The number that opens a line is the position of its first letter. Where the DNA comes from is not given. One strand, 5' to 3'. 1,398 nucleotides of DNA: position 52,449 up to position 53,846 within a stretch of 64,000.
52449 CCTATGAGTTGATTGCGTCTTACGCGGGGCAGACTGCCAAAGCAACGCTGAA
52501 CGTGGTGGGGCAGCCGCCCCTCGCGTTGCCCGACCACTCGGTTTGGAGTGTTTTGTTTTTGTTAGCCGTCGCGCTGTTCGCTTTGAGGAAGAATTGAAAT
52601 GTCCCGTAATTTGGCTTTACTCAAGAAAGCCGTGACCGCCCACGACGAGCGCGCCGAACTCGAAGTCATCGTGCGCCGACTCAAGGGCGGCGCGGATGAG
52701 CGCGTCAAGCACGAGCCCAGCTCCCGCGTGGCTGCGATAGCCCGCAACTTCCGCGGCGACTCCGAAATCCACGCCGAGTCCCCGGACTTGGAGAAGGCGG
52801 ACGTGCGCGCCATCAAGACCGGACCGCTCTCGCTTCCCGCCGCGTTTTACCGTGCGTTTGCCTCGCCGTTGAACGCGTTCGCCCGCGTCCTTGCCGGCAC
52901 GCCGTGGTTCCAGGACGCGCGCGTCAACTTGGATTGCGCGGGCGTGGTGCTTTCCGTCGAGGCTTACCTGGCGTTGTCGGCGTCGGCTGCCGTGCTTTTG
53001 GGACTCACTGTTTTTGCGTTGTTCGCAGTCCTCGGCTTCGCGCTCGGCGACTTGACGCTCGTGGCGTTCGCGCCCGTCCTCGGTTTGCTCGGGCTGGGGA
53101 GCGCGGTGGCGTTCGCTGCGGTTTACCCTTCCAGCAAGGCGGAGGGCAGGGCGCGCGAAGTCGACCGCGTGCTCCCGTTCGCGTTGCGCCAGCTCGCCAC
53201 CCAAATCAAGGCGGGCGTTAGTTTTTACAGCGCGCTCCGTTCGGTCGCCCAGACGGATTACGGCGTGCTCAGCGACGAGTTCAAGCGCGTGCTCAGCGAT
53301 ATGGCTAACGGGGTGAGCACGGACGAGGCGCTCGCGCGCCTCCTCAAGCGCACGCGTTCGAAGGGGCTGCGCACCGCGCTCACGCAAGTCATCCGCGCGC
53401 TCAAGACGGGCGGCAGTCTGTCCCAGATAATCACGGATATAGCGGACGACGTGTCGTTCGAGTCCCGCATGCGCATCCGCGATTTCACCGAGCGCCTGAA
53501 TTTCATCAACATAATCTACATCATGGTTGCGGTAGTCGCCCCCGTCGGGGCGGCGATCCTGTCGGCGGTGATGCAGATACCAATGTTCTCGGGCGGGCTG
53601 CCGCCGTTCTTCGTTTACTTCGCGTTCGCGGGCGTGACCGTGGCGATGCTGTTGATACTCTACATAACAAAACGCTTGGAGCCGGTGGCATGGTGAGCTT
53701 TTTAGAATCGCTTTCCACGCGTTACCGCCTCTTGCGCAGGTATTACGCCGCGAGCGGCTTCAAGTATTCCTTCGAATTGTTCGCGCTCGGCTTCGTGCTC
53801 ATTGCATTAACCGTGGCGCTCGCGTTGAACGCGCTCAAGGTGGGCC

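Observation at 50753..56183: Tad/Flp-like pilus locus with two mini-pilins, starting 8 nt after tRNA-Arg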

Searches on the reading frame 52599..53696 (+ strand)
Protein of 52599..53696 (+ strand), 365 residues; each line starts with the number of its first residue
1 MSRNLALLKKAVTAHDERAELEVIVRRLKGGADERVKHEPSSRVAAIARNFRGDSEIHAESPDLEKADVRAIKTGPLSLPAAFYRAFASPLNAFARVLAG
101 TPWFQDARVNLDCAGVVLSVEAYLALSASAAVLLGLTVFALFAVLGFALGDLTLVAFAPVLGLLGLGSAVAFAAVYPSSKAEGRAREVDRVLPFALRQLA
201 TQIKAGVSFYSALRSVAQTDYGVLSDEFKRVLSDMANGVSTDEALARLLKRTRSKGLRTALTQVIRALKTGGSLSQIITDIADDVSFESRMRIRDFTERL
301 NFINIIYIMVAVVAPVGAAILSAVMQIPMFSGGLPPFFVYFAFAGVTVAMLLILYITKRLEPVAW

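Call 5: search_protein_families(library=pfam, proteins=[window:52599-53696:+], max_evalue=1)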
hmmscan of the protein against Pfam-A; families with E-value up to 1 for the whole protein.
window:52599-53696:+ (365 aa): 3 families
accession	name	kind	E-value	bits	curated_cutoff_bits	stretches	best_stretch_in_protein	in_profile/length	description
PF00482.28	T2SSF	-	4.7e-23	82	25.2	1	195-321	1-124/125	Type II secretion system (T2SS), protein F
PF04255.20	DUF433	-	0.0067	16.7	23.6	0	55-72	35-52/56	Protein of unknown function (DUF433)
PF20990.2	DUF2207_C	-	0.081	13.1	33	1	236-353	68-186/247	Predicted membrane protein (DUF2207) C-terminal domain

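Call 8: find_encoding_contigs(protein=window:52599-53696:+, flank=6000, max_places=6)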
Protein window:52599-53696:+ (365 aa): 3 contigs read that carry it; 1 place shown.
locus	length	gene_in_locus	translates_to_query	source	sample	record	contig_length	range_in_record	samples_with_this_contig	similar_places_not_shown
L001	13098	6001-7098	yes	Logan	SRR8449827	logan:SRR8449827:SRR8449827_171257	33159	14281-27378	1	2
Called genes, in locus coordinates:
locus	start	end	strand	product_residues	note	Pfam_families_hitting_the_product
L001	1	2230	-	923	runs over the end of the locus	PF00133:tRNA-synt_1, PF01406:tRNA-synt_1e (faint), PF09334:tRNA-synt_1g, PF13603:tRNA-synt_1_2 (weak), PF09334:tRNA-synt_1g, PF08264:Anticodon_1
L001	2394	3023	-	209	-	-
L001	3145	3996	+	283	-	PF01944:SpoIIM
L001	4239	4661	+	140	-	-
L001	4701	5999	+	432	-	-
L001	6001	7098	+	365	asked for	PF00482:T2SSF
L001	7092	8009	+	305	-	PF00482:T2SSF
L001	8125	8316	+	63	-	-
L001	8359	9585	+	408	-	-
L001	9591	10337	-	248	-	PF01784:DUF34_NIF3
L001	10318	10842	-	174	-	PF01558:POR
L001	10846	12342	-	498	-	PF02885:Glycos_trans_3N, PF00591:Glycos_transf_3, PF07831:PYNP_C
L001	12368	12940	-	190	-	PF00702:Hydrolase, PF13419:HAD_2, PF13242:Hydrolase_like (weak)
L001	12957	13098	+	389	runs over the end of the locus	PF00091:Tubulin, PF12327:FtsZ_C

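Call 10: find_homologous_proteins(query=window:52599-53696:+, max_evalue=0.00001)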
Query window:52599-53696:+ (365 aa): 89 proteins with E <= 0.00001 among 8000 candidates.
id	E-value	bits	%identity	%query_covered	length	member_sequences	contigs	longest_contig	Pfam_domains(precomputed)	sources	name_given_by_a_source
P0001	5.8e-225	764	100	100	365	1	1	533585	PF00482.29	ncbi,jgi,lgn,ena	ncbi:MAG: type II secretion system F family protein [Candidatus Micrarchaeia archaeon]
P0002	5.0e-152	524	71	100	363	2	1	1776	PF00482.29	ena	-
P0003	8.7e-152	523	71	100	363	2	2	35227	PF20990.3,PF00482.29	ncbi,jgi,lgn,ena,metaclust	metaclust:\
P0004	3.8e-148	511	68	100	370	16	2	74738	PF00482.29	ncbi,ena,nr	ncbi:hypothetical protein AUJ16_02940 [Candidatus Micrarchaeota archaeon CG1_02_60_51]|nr:MAG: hypot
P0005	3.0e-107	377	55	99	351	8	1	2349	PF00482.29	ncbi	-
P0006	3.3e-106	373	55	93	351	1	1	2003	PF00482.29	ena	-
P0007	2.1e-103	364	58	85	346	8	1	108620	PF00482.29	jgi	jgi:pilus assembly protein TadC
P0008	1.2e-97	345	53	100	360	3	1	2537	PF00482.29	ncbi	ncbi:MAG: type II secretion system F family protein [Candidatus Micrarchaeota archaeon]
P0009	1.9e-95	338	51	96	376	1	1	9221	PF00482.29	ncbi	ncbi:MAG: type II secretion system F family protein [Candidatus Micrarchaeota archaeon]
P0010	1.6e-92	328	52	84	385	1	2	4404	PF00482.29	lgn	-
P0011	3.0e-92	328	49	95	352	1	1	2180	PF00482.29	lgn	-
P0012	3.3e-92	327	66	68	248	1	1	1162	PF00482.29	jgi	-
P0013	4.1e-91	324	54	82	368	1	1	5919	PF00482.29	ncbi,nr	ncbi:type II secretion system F family protein [Candidatus Micrarchaeota archaeon]|nr:type II secret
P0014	6.0e-91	323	47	95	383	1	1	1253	PF00482.29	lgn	-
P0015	4.9e-90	320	48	98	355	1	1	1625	PF00482.29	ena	-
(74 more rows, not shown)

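Call 13: find_related_loci(query=A1, collection=genome_contigs, flank=7000)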
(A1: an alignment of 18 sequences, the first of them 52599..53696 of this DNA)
Query A1 (365 aa) in genome_contigs; peptide patterns used: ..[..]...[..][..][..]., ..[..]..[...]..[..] (x = any residue, [..] = any of these).
369 stretches matched a pattern; 340 encode a relative of the query (tblastn E <= 1e-3); the best 80 are kept; 80 distinct loci.
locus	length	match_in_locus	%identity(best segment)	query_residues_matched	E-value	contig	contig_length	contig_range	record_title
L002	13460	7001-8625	71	1-365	1e-152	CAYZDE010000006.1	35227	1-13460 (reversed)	MAG TPA_asm: Candidatus Micrarchaeota archaeon isolate SRP104257_co1_393 genome assembly, contig: NODE_480_length_35227_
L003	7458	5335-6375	55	3-365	4e-117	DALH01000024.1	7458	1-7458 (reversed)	MAG TPA_asm: Candidatus Micrarchaeota archaeon UBA95 UBA95_contig_45792, whole genome shotgun sequence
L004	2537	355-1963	53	2-365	2e-112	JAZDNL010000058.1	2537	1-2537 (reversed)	MAG: Candidatus Micrarchaeota archaeon isolate MEGAHIT-group-0.708 k141_19607440, whole genome shotgun sequence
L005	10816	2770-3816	54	25-365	8e-107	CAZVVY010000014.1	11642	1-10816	MAG TPA_asm: Candidatus Micrarchaeota archaeon isolate binchicken_co8_57 genome assembly, contig: NODE_10483_length_1164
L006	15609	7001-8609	51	2-365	5e-100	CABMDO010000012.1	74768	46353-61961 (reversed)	uncultured archaeon isolate LFW-144_1 genome assembly, contig: LFW1441_2, whole genome shotgun sequence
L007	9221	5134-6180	51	16-365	1e-98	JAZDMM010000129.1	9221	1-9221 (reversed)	MAG: Candidatus Micrarchaeota archaeon isolate MEGAHIT-group-0.651 k141_5247897, whole genome shotgun sequence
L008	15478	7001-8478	47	60-365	6e-96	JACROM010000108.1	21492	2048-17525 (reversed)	MAG: Candidatus Micrarchaeota archaeon isolate NC_groundwater_1961_Pr3_S-0.2um_52_3 scaffold_592046, whole genome shotgu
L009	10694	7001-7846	52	84-365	4e-94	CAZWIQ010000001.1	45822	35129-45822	MAG TPA_asm: Candidatus Micrarchaeota archaeon isolate SRP098346_co1_177 genome assembly, contig: NODE_397_length_45822_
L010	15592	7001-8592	47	25-365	2e-94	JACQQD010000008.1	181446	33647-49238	MAG: Candidatus Micrarchaeota archaeon isolate NC_groundwater_1324_Ag_S-0.2um_56_85 S_p2_S4_coassembly_k141_2728959, who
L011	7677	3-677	76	141-365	2e-102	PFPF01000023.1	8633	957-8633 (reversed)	MAG: Candidatus Micrarchaeota archaeon CG_4_10_14_0_2_um_filter_60_11 CG_4_10_14_0.2_scaffold_4642_c, whole genome shotg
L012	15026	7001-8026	44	24-362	2e-92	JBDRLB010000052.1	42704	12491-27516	MAG: Candidatus Micrarchaeota archaeon isolate MEGAHIT-group-1.75 k141_13757891, whole genome shotgun sequence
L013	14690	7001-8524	50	60-365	1e-91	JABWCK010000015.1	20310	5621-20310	MAG: Candidatus Micrarchaeota archaeon isolate MAG_54 scaffold_2729, whole genome shotgun sequence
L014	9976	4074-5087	47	14-365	5e-91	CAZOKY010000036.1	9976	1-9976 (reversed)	MAG TPA_asm: Candidatus Micrarchaeota archaeon isolate SRP178699_co1_600 genome assembly, contig: NODE_9356_length_9976_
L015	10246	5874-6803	47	56-365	6e-90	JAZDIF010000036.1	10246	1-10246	MAG: Candidatus Micrarchaeota archaeon isolate MEGAHIT-group-0.386 k141_1425900, whole genome shotgun sequence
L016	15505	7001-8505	52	83-365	5e-90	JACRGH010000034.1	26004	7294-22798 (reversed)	MAG: Candidatus Micrarchaeota archaeon isolate NC_groundwater_1746_Pr3_B-0.1um_53_26 SR-2_scaffold_141_2124586, whole ge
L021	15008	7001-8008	45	34-365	7e-87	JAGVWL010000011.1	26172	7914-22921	Candidatus Micrarchaeota archaeon isolate RIFCSPHIGHO2_12_FULL_52_14 rifcsphigho2_12_scaffold_4081, whole genome shotgun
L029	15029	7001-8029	46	17-362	2e-82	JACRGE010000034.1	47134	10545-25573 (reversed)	MAG: Candidatus Micrarchaeota archaeon isolate NC_groundwater_1743_Pr3_B-0.1um_46_10 SR-2_scaffold_141_1120367, whole ge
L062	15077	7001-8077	35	11-362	8e-56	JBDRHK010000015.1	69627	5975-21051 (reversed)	MAG: Candidatus Iainarchaeum archaeon isolate MEGAHIT-group-1.513 k141_8015602, whole genome shotgun sequence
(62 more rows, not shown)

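Call 20: search_protein_families(library=ncbifam, proteins=[window:52599-53696:+], max_evalue=0.01)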
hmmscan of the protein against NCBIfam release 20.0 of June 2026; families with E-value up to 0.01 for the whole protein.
window:52599-53696:+ (365 aa): 6 families
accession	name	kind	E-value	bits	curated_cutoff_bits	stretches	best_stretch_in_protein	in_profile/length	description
NF004705.1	PRK06041.1-3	equivalog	1.4e-10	40.7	400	1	140-324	195-379/465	archaellar assembly protein ArlJ/FlaJ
NF004704.2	PRK06041.1-2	equivalog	2.5e-08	33.1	550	1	118-362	8-248/555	archaellar assembly protein ArlJ/FlaJ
TIGR02120.1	GspF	equivalog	2.2e-06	27.2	424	1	197-327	273-397/401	type II secretion system inner membrane protein GspF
NF052607.1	T4PiliAsmPilCThrm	equivalog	7.5e-05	22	700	1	187-313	64-192/406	type IV pilus assembly protein PilC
NF046075.1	UpsF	equivalog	0.00015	20.7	400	1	153-316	55-215/484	membrane pilin protein UpsF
NF007861.0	PRK10573.1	equivalog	0.0014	17.8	401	1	196-313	65-177/401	protein transport protein HofC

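Call 29: search_solved_structures(query=L007:3492-5036:+, max_evalue=1e-10)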
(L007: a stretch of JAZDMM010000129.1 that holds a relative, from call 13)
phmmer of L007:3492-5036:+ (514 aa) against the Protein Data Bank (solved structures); distinct sequences matched with E-value up to 1e-10: 9.
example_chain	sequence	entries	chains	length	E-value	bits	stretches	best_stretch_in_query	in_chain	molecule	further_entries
8rjf_A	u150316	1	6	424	4.9e-78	266.2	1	110-444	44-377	Pilus assembly ATPase CpaF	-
8rkd_E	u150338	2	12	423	5e-78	266.2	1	110-444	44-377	Pilus assembly ATPase CpaF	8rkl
9e24_A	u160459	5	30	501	7.1e-78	265.7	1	110-444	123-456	CpaF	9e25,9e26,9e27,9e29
2oap_1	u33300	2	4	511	2.1e-75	257.5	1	57-507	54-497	Type II secretion system protein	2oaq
4ii7_A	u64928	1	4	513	8.1e-64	219.3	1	114-495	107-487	FlaI ATPase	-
4ihq_A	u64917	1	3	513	5.4e-63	216.6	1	114-495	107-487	FlaI ATPase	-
6bge_A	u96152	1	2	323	1.3e-29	106.5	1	198-390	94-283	VirB11-like protein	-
1g6o_A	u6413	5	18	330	1.3e-29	106.4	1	198-390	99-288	CAG-ALPHA | virB11 homolog | Cag-alfa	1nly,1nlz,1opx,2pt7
2gza_A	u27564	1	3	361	1.2e-20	76.9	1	270-388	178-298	Type IV secretion system protein VirB11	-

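Call 30: find_homologous_proteins(query=L007:3492-5036:+, max_evalue=1e-40)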
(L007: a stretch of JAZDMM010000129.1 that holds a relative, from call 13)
Query L007:3492-5036:+ (514 aa): 7996 proteins with E <= 1e-40 among 8000 candidates; the best 120 are listed.
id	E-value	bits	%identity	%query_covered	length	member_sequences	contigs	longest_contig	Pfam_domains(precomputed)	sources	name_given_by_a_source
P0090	0.0e+0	1152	100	100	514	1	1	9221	PF00437.27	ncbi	ncbi:MAG: CpaF family protein [Candidatus Micrarchaeota archaeon]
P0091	2.0e-233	794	68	100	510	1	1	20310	PF00437.27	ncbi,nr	ncbi:CpaF family protein [Candidatus Micrarchaeota archaeon]|nr:CpaF family protein [Candidatus Micr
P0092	1.3e-232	791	67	100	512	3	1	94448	PF00437.27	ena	-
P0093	3.0e-231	786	68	100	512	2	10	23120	PF00437.27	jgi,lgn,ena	-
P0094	1.3e-228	778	68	100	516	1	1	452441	PF00437.27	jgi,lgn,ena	-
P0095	2.1e-228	777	65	100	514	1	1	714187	PF00437.27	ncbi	ncbi:MAG: CpaF family protein [Candidatus Norongarragalinales archaeon]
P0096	1.2e-227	775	66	100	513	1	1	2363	PF00437.27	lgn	-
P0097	6.0e-227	772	50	74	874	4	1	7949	PF00437.27,PF01580.25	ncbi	-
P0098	6.3e-227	772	65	100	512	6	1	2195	PF00437.27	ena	-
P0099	3.8e-226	770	65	100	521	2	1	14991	PF00437.27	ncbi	-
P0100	4.8e-225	766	63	100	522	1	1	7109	PF00437.27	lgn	-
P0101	1.2e-223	761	65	100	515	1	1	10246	PF00437.27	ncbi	ncbi:MAG: CpaF family protein [Candidatus Micrarchaeota archaeon]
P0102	2.6e-222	757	66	100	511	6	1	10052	PF00437.27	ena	-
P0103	9.3e-222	755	48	76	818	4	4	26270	PF23989.1,PF00437.27,PF01580.25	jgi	-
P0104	2.0e-220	751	66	100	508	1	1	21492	PF00437.27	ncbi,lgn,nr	ncbi:CpaF family protein [Candidatus Micrarchaeota archaeon]|nr:CpaF family protein [Candidatus Micr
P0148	1.1e-203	696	63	95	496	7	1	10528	PF00437.27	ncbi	ncbi:CpaF family protein, partial [Candidatus Micrarchaeota archaeon CG_4_10_14_0_2_um_filter_60_11]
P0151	2.5e-203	694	61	99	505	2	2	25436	PF00437.27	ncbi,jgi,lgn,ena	-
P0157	1.4e-202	692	61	99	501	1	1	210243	PF00437.27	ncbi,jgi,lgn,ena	ncbi:MAG: CpaF family protein [Candidatus Micrarchaeia archaeon]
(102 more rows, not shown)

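Call 31: find_encoding_contigs(protein=P0148, flank=10000, max_places=3)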
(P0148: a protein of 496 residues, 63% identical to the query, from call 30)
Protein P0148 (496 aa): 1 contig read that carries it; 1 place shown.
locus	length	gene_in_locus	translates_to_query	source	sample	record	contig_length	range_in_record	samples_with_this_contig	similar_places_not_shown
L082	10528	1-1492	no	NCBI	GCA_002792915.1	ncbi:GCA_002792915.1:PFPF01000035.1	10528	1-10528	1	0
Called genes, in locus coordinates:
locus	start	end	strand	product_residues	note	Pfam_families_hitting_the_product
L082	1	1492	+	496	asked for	PF00437:T2SSE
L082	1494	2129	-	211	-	-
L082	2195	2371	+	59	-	-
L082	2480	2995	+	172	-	PF00557:Peptidase_M24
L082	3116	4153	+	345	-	-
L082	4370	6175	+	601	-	-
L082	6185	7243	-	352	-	-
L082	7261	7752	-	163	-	-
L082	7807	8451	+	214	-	PF08003:Methyltransf_9 (weak), PF01135:PCMT (weak), PF13489:Methyltransf_23, PF01209:Ubie_methyltran, PF13847:Methyltransf_31, PF08241:Methyltransf_11, PF08242:Methyltransf_12, PF13649:Methyltransf_25, +3 more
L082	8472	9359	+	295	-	-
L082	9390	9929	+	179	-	-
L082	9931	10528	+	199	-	?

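Call 32: find_encoding_contigs(protein=P0004, flank=10000, max_places=3)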
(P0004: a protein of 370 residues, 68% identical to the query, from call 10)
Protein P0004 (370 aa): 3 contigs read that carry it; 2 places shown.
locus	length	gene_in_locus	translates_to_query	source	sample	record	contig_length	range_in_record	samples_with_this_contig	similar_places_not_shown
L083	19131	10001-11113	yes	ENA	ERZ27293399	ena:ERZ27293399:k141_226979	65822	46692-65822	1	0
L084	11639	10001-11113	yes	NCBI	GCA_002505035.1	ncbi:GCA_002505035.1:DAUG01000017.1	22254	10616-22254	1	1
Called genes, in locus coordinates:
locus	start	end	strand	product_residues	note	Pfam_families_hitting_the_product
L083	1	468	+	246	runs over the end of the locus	PF00483:NTP_transferase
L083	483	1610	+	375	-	PF01116:F_bP_aldolase, PF08013:GatZ_KbaZ-like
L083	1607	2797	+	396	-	PF00483:NTP_transferase, PF12804:NTP_transf_3, PF25247:LbH_GLGC (faint), PF24894:Hexapep_GlmU (faint), PF00132:Hexapep (faint), PF25084:LbH_EIF2B, PF25087:GMPPB_C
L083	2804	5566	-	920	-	PF00133:tRNA-synt_1, PF01406:tRNA-synt_1e (faint), PF09334:tRNA-synt_1g, PF13603:tRNA-synt_1_2, PF09334:tRNA-synt_1g (weak), PF08264:Anticodon_1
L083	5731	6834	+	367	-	PF25011:VSR_TRX (weak)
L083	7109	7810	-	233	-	-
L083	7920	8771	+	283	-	PF01944:SpoIIM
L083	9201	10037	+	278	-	-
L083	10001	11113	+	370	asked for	PF00482:T2SSF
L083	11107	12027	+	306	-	PF00482:T2SSF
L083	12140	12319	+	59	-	-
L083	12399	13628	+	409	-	-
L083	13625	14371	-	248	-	PF01784:DUF34_NIF3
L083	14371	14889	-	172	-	PF01558:POR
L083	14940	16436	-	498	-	PF02885:Glycos_trans_3N, PF00591:Glycos_transf_3, PF07831:PYNP_C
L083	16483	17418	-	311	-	PF01008:IF-2B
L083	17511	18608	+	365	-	PF00091:Tubulin, PF12327:FtsZ_C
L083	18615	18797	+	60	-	-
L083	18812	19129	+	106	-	?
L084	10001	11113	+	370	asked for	PF00482:T2SSF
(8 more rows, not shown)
